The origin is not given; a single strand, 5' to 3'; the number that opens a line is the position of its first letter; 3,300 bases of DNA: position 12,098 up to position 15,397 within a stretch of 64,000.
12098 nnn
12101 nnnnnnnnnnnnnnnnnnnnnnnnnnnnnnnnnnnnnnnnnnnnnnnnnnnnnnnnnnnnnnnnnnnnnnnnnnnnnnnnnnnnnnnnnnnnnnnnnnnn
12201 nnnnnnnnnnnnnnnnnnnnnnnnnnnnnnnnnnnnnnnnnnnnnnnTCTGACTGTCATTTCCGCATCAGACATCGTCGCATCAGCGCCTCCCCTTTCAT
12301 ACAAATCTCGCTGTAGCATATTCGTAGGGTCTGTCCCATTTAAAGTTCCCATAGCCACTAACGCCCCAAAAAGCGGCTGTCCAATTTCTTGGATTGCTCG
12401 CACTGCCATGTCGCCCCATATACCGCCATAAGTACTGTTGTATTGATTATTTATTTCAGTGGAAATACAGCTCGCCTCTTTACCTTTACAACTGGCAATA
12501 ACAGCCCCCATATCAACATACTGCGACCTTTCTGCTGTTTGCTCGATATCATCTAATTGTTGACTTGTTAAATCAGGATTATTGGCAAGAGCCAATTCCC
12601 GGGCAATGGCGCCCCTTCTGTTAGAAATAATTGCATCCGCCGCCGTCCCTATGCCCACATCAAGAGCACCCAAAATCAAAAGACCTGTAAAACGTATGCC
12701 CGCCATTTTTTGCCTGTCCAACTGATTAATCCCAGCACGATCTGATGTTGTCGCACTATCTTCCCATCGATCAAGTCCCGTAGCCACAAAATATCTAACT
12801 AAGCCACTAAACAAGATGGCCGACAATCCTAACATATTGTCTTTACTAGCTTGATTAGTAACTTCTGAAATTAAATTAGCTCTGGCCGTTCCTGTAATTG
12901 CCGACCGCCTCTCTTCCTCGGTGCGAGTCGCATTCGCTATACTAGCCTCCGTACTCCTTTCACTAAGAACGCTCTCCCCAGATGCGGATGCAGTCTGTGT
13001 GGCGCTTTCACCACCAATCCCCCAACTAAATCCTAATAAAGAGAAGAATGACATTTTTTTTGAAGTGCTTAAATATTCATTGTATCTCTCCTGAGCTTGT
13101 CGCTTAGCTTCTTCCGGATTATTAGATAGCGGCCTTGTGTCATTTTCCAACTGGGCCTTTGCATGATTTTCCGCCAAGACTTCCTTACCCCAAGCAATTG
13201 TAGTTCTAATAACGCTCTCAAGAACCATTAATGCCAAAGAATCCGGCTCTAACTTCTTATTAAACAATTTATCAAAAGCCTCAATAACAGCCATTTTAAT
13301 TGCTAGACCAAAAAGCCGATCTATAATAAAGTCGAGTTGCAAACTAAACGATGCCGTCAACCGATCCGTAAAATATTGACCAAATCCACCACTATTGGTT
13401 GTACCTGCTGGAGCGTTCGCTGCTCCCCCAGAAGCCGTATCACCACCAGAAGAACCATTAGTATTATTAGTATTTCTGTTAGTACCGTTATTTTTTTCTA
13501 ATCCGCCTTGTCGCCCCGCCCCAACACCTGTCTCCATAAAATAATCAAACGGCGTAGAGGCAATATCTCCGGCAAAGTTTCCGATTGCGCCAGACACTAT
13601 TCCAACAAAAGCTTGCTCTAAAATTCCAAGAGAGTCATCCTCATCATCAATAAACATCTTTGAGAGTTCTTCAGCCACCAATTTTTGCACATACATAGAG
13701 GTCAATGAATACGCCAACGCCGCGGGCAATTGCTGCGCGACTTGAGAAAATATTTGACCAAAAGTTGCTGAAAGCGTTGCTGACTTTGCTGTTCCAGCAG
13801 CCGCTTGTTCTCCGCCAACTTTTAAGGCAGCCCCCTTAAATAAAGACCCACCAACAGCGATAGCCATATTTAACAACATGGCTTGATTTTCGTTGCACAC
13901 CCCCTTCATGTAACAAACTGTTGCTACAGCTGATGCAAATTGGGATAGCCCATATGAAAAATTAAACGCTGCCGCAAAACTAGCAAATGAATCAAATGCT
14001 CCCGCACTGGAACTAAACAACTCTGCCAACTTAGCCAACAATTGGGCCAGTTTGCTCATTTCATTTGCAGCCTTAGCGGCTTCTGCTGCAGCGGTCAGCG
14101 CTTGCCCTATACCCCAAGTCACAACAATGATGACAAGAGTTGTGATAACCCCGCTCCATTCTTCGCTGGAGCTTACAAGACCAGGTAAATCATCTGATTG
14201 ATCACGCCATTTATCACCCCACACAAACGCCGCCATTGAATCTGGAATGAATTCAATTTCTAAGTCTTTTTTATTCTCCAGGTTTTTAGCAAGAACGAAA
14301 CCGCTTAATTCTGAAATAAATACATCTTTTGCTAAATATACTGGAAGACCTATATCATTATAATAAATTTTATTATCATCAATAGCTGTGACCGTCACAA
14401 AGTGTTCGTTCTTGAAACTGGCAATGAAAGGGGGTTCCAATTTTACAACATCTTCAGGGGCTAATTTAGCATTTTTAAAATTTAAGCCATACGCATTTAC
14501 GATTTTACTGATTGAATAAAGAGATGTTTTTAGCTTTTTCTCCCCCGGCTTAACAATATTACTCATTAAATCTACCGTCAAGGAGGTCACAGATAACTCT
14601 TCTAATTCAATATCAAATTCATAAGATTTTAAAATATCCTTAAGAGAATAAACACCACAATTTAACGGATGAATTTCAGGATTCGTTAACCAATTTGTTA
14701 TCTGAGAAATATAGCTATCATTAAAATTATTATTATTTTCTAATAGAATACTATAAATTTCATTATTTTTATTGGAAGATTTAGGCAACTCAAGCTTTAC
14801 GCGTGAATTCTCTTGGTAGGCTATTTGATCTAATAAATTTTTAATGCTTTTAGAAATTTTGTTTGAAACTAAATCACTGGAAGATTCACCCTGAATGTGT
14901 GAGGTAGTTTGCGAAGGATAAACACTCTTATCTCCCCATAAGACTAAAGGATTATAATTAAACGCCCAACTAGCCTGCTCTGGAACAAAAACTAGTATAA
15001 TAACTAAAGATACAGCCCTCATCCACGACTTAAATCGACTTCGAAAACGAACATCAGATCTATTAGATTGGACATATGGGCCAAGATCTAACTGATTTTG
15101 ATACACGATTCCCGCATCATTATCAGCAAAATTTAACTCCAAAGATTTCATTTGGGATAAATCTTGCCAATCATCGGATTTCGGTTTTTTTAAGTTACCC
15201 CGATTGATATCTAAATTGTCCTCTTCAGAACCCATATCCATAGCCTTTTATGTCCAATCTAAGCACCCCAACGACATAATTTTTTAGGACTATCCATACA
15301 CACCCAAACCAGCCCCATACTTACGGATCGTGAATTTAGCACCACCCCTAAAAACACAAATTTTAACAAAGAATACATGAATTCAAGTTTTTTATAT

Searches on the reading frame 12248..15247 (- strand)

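Call 43: search_protein_families(library=pfam, proteins=[window:12248-15247:-], max_evalue=0.001)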
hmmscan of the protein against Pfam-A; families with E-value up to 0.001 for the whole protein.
window:12248-15247:- (1000 aa): 1 family
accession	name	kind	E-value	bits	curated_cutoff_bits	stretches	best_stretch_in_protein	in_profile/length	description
PF03412.21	Peptidase_C39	-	1.1e-08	35.4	22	1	196-317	12-124/133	Peptidase C39 family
